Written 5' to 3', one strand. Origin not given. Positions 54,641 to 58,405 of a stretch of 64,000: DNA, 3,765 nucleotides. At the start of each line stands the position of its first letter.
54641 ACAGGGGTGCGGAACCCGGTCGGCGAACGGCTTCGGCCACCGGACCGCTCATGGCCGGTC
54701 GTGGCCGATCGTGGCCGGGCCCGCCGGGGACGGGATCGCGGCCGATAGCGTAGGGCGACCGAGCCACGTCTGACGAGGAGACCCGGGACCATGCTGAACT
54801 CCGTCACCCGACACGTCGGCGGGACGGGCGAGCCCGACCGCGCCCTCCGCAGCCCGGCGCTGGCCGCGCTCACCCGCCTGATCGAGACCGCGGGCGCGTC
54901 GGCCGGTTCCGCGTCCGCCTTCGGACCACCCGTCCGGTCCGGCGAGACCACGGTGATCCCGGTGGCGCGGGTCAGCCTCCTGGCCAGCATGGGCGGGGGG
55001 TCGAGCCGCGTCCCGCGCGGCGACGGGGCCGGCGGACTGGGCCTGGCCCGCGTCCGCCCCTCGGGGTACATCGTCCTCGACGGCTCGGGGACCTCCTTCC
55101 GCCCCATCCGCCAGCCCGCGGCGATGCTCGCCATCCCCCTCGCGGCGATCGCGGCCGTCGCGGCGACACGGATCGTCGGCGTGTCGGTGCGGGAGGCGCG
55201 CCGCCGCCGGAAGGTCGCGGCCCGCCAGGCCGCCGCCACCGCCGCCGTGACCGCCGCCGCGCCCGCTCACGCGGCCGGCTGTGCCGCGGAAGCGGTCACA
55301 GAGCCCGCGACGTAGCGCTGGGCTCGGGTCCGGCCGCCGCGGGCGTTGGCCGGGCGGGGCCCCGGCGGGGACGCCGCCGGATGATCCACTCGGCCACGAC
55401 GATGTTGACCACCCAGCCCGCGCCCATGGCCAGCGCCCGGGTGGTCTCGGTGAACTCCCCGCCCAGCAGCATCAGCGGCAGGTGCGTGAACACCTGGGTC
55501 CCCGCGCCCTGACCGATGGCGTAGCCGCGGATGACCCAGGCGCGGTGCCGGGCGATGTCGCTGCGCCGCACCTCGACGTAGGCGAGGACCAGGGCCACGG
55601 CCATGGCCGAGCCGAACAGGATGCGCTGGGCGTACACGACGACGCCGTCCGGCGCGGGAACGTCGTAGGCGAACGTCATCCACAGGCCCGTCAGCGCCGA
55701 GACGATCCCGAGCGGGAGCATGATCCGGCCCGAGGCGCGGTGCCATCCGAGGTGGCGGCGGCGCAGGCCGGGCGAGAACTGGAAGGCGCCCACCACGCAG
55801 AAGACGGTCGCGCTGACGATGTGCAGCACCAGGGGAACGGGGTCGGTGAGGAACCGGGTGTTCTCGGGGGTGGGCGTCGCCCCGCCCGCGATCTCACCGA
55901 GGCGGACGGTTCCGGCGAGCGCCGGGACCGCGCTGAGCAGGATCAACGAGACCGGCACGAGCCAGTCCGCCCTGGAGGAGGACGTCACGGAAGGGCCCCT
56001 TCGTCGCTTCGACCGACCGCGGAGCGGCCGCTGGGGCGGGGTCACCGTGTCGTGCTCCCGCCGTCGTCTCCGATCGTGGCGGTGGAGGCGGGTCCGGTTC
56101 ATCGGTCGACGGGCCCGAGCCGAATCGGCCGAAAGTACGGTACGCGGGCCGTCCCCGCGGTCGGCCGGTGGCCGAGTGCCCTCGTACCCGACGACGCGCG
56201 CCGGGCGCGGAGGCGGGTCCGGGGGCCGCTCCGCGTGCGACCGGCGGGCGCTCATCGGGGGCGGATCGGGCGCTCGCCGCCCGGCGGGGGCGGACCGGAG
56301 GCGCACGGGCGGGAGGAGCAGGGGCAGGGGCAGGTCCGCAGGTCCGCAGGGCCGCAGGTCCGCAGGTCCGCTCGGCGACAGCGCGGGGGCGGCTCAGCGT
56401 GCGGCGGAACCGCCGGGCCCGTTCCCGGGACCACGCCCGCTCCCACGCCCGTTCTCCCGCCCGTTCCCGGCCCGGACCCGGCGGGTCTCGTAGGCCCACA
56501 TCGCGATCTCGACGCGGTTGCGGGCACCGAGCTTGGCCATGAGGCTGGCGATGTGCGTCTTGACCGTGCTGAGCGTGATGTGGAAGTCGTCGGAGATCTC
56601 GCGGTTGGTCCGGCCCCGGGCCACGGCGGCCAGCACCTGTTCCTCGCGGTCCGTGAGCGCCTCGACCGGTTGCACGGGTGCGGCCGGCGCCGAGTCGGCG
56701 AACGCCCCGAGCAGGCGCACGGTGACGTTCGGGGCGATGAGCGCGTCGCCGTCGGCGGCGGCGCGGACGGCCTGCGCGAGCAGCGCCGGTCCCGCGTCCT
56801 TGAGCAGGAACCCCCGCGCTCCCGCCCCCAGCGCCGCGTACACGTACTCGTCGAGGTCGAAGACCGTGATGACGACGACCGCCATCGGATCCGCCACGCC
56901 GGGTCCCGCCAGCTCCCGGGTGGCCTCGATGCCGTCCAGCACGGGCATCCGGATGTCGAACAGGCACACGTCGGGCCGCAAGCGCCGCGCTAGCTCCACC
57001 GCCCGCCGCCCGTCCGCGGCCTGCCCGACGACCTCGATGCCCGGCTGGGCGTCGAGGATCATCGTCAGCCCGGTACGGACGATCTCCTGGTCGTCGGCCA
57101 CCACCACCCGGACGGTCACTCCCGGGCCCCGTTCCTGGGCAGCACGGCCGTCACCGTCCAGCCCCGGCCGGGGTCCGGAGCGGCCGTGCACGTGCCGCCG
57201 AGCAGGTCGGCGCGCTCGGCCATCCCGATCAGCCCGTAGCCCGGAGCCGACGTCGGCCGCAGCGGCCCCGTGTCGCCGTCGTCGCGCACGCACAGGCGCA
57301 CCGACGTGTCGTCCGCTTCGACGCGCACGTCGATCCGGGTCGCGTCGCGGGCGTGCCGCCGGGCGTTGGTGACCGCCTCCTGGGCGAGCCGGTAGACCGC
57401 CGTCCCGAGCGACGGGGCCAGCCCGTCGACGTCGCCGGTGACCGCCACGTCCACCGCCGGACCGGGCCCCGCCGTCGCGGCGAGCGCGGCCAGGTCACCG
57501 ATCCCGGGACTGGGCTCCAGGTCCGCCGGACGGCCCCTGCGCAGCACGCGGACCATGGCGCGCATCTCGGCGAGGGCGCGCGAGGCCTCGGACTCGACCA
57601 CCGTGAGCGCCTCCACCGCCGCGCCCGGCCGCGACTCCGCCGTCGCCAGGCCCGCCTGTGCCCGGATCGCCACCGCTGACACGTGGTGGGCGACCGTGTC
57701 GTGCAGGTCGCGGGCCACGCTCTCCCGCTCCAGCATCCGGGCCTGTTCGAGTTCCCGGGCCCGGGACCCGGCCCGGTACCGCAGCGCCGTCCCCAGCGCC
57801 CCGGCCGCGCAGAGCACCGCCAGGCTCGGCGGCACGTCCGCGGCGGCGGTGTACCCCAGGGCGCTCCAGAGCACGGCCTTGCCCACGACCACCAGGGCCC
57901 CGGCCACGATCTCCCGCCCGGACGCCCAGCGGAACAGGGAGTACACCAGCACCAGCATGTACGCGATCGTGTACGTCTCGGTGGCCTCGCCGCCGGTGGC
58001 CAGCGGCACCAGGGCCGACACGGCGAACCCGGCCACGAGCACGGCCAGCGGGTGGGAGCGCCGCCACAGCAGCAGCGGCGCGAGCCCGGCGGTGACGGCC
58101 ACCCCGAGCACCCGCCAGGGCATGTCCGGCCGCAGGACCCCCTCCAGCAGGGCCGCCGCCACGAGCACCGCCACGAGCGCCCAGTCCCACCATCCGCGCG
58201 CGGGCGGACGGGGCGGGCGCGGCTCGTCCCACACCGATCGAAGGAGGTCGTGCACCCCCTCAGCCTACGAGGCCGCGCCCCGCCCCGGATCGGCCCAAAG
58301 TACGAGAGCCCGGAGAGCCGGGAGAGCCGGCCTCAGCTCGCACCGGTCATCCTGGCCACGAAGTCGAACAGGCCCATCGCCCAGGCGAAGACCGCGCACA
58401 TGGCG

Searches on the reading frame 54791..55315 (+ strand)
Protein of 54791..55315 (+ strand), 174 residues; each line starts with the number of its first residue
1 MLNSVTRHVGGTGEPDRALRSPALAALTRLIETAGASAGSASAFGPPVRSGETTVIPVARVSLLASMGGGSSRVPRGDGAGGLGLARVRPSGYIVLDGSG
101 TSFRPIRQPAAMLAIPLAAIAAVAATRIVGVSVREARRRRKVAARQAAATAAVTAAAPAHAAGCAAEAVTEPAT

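Call 45: search_protein_families(library=pfam, proteins=[window:54791-55315:+], max_evalue=0.001)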
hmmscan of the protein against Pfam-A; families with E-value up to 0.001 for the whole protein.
window:54791-55315:+ (174 aa): 1 family
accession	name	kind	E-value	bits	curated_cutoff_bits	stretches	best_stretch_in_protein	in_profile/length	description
PF09579.15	Spore_YtfJ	-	8.9e-05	23.1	25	1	50-109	3-66/81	Sporulation protein YtfJ (Spore_YtfJ)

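Call 69: search_protein_families(library=ncbifam, proteins=[window:54791-55315:+], max_evalue=0.01)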
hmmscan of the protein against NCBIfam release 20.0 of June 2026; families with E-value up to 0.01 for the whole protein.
window:54791-55315:+ (174 aa): 0 families

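Call 80: search_protein_families(library=padloc, proteins=[window:54791-55315:+], max_evalue=0.001)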
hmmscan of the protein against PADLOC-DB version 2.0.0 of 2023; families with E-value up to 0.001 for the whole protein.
window:54791-55315:+ (174 aa): 0 families

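Call 92: search_protein_families(library=pfam, proteins=[window:54791-55315:+], max_evalue=5)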
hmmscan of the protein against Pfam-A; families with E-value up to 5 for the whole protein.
window:54791-55315:+ (174 aa): 3 families
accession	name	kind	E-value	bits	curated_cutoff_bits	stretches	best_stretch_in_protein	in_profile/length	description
PF09579.15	Spore_YtfJ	-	8.9e-05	23.1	25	1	50-109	3-66/81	Sporulation protein YtfJ (Spore_YtfJ)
PF11847.13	GT-C_AftD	-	0.012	14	26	1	95-164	327-397/661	Alpha-(1->3)-arabinofuranosyltransferase, N-terminal GT-C domain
PF11985.13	Phage_Mu_Gp27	-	0.41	11.4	28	1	113-170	107-163/173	Bacteriophage Mu, Gp27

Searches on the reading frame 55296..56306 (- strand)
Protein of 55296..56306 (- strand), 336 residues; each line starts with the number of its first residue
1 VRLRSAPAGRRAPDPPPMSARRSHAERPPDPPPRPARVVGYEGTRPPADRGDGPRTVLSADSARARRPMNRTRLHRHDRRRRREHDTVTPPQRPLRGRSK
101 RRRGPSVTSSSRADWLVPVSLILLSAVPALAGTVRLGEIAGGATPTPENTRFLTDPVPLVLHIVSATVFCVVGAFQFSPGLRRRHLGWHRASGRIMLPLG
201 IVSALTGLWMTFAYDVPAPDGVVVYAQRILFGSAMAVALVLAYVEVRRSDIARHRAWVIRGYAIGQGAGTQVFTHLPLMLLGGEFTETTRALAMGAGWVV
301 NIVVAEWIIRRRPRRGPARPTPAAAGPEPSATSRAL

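Call 45: search_protein_families(library=pfam, proteins=[window:55296-56306:-], max_evalue=0.001)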
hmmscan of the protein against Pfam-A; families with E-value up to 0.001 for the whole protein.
window:55296-56306:- (336 aa): 3 families
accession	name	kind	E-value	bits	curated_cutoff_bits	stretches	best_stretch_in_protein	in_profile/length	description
PF10067.14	DUF2306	-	1.8e-36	125.9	31.6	1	160-309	2-147/147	Predicted membrane protein (DUF2306)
PF03929.21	PepSY_TM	-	9.3e-06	26.1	28.8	1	173-216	164-208/295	PepSY-associated TM region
PF04238.17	DUF420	-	9.8e-06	26.3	30.5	0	159-209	76-125/130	Protein of unknown function (DUF420)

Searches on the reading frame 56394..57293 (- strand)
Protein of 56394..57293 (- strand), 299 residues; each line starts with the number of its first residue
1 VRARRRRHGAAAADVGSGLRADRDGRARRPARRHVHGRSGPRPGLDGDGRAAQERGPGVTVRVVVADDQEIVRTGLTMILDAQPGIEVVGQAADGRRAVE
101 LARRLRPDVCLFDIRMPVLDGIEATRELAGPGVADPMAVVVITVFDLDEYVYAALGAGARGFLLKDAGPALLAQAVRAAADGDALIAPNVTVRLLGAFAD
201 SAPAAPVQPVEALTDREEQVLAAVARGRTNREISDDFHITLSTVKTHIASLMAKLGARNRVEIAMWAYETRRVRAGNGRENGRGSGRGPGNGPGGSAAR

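Call 45: search_protein_families(library=pfam, proteins=[window:56394-57293:-], max_evalue=0.001)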
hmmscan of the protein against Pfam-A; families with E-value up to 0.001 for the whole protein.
window:56394-57293:- (299 aa): 2 families
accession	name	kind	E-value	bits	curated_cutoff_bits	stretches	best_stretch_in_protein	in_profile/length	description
PF00072.30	Response_reg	-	6.4e-23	81.5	30.2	1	63-177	1-111/111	Response regulator receiver domain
PF00196.25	GerE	-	8.8e-18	64.1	23.5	1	212-267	2-57/57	Bacterial regulatory proteins, luxR family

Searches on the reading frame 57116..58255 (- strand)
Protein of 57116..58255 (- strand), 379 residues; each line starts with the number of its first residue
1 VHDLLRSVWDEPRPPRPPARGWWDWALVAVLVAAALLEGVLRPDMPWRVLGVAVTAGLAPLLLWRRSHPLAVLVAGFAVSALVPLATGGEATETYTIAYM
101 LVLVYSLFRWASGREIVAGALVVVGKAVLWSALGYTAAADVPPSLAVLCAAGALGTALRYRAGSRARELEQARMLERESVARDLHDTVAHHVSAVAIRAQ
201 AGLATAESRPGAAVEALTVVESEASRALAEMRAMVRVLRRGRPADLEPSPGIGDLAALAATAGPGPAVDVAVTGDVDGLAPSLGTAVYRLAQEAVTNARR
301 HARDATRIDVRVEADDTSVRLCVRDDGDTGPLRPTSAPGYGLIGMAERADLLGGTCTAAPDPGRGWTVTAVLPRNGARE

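Call 45: search_protein_families(library=pfam, proteins=[window:57116-58255:-], max_evalue=0.001)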
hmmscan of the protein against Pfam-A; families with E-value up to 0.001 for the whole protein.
window:57116-58255:- (379 aa): 3 families
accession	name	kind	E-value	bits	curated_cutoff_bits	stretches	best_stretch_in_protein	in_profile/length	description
PF07730.19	HisKA_3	-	1.1e-15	58.4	24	1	176-240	1-65/68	Histidine kinase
PF02518.31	HATPase_c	-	1.1e-10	42.3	26.4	1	286-374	5-109/111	Histidine kinase-, DNA gyrase B-, and HSP90-like ATPase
PF13581.12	HATPase_c_2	-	6.3e-06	26.7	27.4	1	290-335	35-84/127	Histidine kinase-like ATPase domain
